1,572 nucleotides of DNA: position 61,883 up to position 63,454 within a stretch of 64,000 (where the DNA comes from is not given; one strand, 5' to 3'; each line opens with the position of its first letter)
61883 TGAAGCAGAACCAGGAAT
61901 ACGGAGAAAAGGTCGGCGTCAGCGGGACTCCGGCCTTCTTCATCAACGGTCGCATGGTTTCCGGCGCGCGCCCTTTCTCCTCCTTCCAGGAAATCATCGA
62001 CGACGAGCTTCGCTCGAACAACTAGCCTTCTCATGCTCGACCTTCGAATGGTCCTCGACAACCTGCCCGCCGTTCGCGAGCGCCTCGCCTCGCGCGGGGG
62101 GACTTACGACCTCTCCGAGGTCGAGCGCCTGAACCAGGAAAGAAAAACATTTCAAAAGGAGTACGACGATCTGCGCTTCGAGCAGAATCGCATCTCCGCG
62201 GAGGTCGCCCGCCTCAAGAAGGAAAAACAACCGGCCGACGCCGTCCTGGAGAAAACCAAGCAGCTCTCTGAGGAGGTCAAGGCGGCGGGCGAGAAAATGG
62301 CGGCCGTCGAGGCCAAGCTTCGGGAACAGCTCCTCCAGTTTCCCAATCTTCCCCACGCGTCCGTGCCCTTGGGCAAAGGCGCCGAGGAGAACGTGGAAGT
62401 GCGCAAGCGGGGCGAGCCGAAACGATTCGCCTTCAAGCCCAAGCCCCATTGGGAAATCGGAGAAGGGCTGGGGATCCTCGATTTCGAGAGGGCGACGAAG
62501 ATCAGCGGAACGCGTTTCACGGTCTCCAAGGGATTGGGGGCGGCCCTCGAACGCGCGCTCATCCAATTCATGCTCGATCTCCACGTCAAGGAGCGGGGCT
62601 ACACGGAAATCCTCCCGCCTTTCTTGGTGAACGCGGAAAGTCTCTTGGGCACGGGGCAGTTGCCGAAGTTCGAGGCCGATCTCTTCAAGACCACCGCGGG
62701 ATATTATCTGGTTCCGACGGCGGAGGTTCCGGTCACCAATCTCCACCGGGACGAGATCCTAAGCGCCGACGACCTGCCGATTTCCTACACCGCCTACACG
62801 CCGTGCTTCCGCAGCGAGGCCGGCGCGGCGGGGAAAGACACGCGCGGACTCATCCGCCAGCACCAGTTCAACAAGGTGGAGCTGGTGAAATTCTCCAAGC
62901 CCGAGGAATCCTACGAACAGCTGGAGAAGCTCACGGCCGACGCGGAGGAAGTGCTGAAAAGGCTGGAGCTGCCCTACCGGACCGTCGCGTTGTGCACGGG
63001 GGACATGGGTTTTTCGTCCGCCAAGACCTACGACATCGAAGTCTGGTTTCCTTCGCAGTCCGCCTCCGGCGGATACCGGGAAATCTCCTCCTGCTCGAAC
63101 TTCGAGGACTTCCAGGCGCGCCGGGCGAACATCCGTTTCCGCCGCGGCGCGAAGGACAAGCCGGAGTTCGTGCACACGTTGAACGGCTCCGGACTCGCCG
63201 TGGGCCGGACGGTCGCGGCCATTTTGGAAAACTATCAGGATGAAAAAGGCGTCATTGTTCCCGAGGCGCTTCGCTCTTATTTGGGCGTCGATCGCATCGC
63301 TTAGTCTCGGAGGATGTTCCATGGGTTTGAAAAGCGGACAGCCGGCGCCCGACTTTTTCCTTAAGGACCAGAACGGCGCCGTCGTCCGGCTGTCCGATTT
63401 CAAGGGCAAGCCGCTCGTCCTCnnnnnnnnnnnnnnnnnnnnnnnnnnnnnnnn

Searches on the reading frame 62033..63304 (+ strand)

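Call 47: search_protein_families(library=pfam, proteins=[window:62033-63304:+], max_evalue=0.001)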
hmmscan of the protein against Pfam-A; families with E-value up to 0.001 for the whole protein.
window:62033-63304:+ (423 aa): 2 families
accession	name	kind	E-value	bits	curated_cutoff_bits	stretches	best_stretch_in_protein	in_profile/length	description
PF00587.30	tRNA-synt_2b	-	1.8e-42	145.9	29.3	1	223-401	10-179/179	tRNA synthetase class II core domain (G, H, P, S and T)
PF02403.27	Seryl_tRNA_N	-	1.8e-22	80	28.2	1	1-107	1-108/108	Seryl-tRNA synthetase N-terminal domain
